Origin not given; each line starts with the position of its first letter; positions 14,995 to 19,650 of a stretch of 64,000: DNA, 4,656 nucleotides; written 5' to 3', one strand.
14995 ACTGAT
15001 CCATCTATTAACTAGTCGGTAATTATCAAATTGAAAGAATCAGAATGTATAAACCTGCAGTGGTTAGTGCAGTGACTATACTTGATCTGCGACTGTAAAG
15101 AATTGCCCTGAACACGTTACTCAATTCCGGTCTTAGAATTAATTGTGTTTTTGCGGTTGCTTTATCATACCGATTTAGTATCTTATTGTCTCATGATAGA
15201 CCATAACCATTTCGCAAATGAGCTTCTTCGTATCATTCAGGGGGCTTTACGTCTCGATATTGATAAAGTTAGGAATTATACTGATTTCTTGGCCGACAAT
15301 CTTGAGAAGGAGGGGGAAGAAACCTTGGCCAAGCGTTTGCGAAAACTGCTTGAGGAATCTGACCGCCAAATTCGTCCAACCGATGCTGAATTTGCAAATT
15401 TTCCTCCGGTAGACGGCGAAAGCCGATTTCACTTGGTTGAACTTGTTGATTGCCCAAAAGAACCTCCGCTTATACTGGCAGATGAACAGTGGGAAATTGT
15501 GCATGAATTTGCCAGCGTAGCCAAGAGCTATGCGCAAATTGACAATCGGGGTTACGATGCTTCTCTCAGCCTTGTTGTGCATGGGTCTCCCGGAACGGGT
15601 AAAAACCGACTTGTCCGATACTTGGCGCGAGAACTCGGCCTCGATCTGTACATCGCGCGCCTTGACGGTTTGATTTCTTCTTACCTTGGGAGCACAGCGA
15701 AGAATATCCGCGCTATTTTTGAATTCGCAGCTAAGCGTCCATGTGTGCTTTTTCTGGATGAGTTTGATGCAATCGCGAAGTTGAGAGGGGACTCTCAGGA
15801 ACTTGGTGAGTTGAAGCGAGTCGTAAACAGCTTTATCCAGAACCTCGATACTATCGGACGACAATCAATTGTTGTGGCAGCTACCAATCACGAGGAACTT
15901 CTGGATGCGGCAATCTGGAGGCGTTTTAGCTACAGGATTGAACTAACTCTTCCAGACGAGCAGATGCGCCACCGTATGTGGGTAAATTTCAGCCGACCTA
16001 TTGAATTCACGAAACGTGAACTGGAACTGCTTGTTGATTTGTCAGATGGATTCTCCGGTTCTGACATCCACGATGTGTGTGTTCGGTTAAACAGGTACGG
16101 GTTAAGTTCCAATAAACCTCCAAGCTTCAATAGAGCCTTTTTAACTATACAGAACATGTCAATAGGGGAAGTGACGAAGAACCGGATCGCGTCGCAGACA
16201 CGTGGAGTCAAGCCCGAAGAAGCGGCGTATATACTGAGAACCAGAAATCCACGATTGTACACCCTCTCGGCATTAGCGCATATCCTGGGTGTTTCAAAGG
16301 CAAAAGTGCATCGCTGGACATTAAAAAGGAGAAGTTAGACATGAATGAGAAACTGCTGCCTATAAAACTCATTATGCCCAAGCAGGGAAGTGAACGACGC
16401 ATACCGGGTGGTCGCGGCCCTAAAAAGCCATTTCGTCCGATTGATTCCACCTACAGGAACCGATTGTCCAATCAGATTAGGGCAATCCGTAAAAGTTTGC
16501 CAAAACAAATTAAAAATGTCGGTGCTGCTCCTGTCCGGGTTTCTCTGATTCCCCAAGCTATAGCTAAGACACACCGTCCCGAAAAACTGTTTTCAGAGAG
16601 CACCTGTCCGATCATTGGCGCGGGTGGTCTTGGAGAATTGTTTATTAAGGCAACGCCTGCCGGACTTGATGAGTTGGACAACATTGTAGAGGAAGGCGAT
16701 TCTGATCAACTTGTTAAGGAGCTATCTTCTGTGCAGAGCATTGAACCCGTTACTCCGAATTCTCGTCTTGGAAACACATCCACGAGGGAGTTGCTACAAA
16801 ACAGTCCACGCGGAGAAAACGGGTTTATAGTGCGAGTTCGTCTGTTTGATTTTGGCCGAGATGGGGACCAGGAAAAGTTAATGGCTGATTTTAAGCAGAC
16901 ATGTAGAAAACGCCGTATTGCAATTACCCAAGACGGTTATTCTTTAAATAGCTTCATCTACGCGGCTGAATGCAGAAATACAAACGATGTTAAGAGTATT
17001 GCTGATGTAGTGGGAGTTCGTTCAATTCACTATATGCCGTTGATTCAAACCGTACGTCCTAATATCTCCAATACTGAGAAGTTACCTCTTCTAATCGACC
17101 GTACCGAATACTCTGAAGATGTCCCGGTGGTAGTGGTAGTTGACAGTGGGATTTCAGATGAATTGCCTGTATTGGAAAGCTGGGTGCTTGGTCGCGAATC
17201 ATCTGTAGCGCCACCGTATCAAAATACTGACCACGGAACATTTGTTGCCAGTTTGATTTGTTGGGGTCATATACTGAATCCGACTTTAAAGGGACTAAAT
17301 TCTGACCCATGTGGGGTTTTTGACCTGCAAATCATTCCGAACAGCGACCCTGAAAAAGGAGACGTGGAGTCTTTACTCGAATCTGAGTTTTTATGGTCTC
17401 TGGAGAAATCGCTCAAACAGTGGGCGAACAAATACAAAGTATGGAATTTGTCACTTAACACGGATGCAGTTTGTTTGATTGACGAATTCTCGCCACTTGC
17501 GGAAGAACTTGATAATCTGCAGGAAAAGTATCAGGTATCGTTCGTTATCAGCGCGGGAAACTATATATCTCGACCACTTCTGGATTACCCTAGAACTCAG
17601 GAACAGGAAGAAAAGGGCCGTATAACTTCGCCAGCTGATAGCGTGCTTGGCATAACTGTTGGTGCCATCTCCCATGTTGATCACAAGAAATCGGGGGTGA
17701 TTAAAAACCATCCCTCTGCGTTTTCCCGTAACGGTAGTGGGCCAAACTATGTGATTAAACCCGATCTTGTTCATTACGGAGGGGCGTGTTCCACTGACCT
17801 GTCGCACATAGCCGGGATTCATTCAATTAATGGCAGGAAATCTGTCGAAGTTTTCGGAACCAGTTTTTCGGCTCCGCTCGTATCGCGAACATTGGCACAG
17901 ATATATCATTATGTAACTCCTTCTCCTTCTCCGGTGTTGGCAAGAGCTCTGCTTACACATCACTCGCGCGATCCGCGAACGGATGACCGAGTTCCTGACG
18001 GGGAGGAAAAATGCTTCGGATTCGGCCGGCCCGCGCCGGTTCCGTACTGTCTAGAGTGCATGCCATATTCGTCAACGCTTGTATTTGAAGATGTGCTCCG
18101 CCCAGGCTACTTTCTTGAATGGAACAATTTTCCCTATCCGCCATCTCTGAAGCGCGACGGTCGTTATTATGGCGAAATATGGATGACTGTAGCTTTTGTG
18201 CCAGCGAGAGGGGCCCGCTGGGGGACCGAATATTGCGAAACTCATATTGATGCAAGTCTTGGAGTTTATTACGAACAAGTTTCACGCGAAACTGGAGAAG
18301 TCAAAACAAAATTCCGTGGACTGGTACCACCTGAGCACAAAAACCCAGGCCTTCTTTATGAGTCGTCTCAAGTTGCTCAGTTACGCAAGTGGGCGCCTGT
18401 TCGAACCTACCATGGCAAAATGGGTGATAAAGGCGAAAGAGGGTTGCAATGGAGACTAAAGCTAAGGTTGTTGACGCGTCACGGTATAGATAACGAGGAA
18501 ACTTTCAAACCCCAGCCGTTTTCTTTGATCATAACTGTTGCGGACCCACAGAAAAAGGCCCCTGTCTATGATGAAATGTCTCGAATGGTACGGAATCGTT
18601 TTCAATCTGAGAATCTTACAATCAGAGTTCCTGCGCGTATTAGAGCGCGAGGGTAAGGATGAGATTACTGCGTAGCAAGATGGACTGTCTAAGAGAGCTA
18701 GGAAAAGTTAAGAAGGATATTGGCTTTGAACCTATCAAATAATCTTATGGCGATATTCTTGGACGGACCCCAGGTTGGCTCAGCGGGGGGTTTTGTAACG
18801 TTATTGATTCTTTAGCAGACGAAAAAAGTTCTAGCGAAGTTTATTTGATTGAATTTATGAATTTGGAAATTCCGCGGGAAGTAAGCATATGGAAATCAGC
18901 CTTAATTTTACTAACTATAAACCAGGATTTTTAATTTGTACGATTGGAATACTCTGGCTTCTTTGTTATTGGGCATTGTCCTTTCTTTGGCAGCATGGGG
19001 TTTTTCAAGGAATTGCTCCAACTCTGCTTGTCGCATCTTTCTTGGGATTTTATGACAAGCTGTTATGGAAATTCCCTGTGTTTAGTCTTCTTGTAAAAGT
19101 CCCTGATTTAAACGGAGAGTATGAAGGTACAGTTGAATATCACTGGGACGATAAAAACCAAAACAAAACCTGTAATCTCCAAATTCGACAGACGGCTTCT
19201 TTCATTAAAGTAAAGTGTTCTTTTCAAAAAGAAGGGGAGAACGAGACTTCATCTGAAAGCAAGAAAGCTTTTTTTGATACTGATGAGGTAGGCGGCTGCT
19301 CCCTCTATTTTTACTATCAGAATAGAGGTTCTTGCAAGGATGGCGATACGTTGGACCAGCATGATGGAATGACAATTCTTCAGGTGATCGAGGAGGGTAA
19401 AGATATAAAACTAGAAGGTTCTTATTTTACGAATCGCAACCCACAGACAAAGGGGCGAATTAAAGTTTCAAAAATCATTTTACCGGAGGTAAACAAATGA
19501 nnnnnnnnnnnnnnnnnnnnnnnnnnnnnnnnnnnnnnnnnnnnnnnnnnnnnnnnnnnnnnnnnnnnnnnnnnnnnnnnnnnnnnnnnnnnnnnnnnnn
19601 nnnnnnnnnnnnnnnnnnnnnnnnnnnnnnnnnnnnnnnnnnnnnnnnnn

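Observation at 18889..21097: Minimal CBASS (2TM effector plus CD-NTase) carrying an extra Cys-rich SEC-C-motif gene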

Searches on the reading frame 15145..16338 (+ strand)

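Call 3: search_protein_families(library=pfam, proteins=[window:15145-16338:+], max_evalue=0.01)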
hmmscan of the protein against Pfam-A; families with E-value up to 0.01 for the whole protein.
window:15145-16338:+ (397 aa): 6 families
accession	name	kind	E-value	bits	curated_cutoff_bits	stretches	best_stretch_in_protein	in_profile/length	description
PF00004.35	AAA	-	8.7e-27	94.6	21.2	1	144-268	2-130/131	ATPase family associated with various cellular activities (AAA)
PF13191.12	AAA_16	-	1.2e-05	26.3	32.6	0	141-167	25-51/167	AAA ATPase domain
PF13238.12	AAA_18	-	0.00059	20.7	29.4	1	144-278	2-108/128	AAA domain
PF13401.12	AAA_22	-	0.0018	19.1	27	0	142-164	7-29/130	AAA domain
PF17862.7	AAA_lid_3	-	0.0029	17.6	27.2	1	293-313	4-24/45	AAA+ lid domain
PF07728.20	AAA_5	-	0.003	18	22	0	143-208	2-76/139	AAA domain (dynein-related subfamily)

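Call 4: search_protein_families(library=padloc, proteins=[window:15145-16338:+], max_evalue=0.01)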
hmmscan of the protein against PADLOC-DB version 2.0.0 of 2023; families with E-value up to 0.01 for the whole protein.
window:15145-16338:+ (397 aa): 7 families
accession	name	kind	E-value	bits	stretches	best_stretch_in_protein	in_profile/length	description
PDLC02196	IetA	-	1.5e-120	401.1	1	23-393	3-369/374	-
PDLC02195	IetA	-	6.7e-97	323.3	1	25-395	5-391/395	-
PDLC04232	IetA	-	1.5e-60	203.3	1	24-319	4-296/330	-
PDLC04231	IetA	-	2.3e-38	130.5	1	134-270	111-247/262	-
PDLC00914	TRIP13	-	1.9e-15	55.1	1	192-301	140-249/302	TRIP13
PDLC00915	TRIP13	-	4.7e-09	34.1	1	144-277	67-218/302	TRIP13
PDLC04140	mad8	-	0.00056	17.5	0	189-272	175-256/314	mads_8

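Call 5: search_protein_families(library=ncbifam, proteins=[window:15145-16338:+], max_evalue=0.01)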
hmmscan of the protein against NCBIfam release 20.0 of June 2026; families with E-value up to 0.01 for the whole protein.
window:15145-16338:+ (397 aa): 13 families
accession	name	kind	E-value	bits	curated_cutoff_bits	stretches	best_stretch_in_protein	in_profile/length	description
NF042959.1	IteA_antiphage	equivalog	7.8e-110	367.5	510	1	23-388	3-367/367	anti-phage ATPase IteA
NF041006.2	cell_div_CdvC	equivalog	2.6e-25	89.1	650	1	143-312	137-315/370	cell division protein CdvC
TIGR01243.1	CDC48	subfamily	2.2e-24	85.8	802.65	1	143-313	490-666/733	CDC48 family AAA ATPase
NF003069.1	PRK03992.1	subfamily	3e-24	85.9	500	1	136-314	161-347/379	proteasome-activating nucleotidase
TIGR01242.2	TIGR01242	subfamily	1.8e-23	83.1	500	1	141-323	149-339/362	proteasome-activating nucleotidase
TIGR01241.2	FtsH_fam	equivalog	3.7e-23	82.1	600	1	143-312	198-375/598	ATP-dependent zinc metalloprotease FtsH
NF047748.1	PrtsmActNtasePan1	equivalog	2.9e-22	79.3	750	1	127-318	169-368/405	proteasome-activating nucleotidase Pan1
NF047747.1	PrtsmActNtasePan2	equivalog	1.5e-21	77.2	700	1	129-313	174-366/397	proteasome-activating nucleotidase Pan2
NF008004.0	PRK10733.1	equivalog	1.1e-16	59.9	1008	1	113-312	158-365/644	ATP-dependent zinc metalloprotease FtsH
TIGR03689.1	pup_AAA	equivalog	6.1e-11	41.7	504.75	1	175-277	261-372/512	proteasome ATPase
TIGR02881.1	spore_V_K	equivalog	1.6e-05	24.1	422.95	1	122-252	24-155/261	stage V sporulation protein K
NF003229.0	PRK04195.1-5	equivalog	0.001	17.8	280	1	140-228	44-132/413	replication factor C large subunit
TIGR03922.1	T7SS_EccA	equivalog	0.0013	17.4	466.65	1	142-254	314-429/557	type VII secretion AAA-ATPase EccA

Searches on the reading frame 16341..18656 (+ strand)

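Call 3: search_protein_families(library=pfam, proteins=[window:16341-18656:+], max_evalue=0.01)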
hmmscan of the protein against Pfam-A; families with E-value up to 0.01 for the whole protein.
window:16341-18656:+ (771 aa): 1 family
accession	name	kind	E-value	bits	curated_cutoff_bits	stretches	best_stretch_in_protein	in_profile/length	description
PF00082.27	Peptidase_S8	-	7.3e-24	85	21.8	1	262-562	4-288/288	Subtilase family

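Call 4: search_protein_families(library=padloc, proteins=[window:16341-18656:+], max_evalue=0.01)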
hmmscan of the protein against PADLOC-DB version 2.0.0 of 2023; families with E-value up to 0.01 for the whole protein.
window:16341-18656:+ (771 aa): 9 families
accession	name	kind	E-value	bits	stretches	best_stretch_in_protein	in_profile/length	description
PDLC02200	IetS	-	0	1296.8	1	4-770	12-779/780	-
PDLC02197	IetS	-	7.3e-191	634.2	1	2-766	2-748/749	-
PDLC02201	IetS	-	5.2e-116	386.8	1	1-768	1-778/781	-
PDLC02199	IetS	-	1.6e-112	375.2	2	212-761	267-818/826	-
PDLC02202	IetS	-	1.2e-104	349.1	2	123-768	161-778/780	-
PDLC02198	IetS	-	1.8e-25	87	1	128-546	124-569/795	-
PDLC04233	IetS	-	1.3e-23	81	1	292-525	336-622/855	-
PDLC04234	IetS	-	4.2e-13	46.4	1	362-485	415-565/656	-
PDLC03014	subtilase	-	3.5e-07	28.1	1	263-544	175-377/391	-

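Call 5: search_protein_families(library=ncbifam, proteins=[window:16341-18656:+], max_evalue=0.01)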
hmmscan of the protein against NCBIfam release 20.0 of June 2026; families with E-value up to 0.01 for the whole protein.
window:16341-18656:+ (771 aa): 3 families
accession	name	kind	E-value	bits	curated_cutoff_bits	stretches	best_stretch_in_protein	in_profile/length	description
NF042956.1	IteS_antiphage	equivalog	8.1e-151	503.8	900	1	7-751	2-732/747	S8 family anti-phage peptidase IteS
TIGR03921.1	T7SS_mycosin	equivalog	9.1e-06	25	278.75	0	263-307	16-61/353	type VII secretion-associated serine protease mycosin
TIGR00526.1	folB_dom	domain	0.0032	17.7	45.05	1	707-748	8-49/122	FolB domain-containing protein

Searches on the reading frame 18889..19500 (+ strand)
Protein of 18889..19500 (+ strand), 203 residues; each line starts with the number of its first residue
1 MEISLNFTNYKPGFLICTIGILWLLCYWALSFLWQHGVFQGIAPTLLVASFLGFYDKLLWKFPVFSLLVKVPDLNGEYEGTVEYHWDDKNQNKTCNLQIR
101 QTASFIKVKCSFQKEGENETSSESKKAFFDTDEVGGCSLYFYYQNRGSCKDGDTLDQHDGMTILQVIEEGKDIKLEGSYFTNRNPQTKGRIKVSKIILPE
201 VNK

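Call 3: search_protein_families(library=pfam, proteins=[window:18889-19500:+], max_evalue=0.01)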
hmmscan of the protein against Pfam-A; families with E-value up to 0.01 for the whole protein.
window:18889-19500:+ (203 aa): 1 family
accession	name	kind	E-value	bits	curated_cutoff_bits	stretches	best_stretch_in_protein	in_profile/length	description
PF18153.7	Cap15_CD_rec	-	6.9e-21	75.3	31.2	1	69-194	1-121/122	Cap15, cyclic dinucleotide receptor domain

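Call 4: search_protein_families(library=padloc, proteins=[window:18889-19500:+], max_evalue=0.01)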
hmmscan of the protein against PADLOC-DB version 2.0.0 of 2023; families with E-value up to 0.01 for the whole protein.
window:18889-19500:+ (203 aa): 16 families
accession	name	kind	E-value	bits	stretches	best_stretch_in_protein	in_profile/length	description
PDLC00705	Effector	-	1.7e-32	110.9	1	54-196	65-200/203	2TM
PDLC00669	Effector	-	1.5e-31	107.6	1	7-195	6-196/206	2TM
PDLC00702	Effector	-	7.6e-29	98.5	1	14-195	12-195/211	2TM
PDLC00703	Effector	-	9e-26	88.8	1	27-196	35-196/204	2TM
PDLC00694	Effector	-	4.3e-22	76.6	1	21-195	16-189/208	2TM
PDLC00686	Effector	-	1.9e-18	64.8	1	38-195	55-206/209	2TM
PDLC00708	Effector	-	2.4e-18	64.3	1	51-192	60-188/191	2TM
PDLC00704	Effector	-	9.3e-18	62.5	1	46-196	53-201/207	2TM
PDLC00683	Effector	-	1e-16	59.2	1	16-196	13-180/185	2TM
PDLC00682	Effector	-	1.3e-13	49.2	1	53-190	66-211/218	2TM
PDLC00697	Effector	-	3.3e-13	47.6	1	39-195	36-204/207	2TM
PDLC00671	Effector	-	6.5e-12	43.7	1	40-186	46-208/223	2TM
PDLC00673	Effector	-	3.5e-11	40.9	1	43-193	41-189/214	2TM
PDLC00674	Effector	-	5.6e-11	40.3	2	95-187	124-215/246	2TM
PDLC00714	Effector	-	1.3e-10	39.1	1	42-193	42-190/200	2TM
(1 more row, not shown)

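Call 5: search_protein_families(library=ncbifam, proteins=[window:18889-19500:+], max_evalue=0.01)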
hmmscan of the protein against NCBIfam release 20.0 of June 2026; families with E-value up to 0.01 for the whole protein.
window:18889-19500:+ (203 aa): 0 families
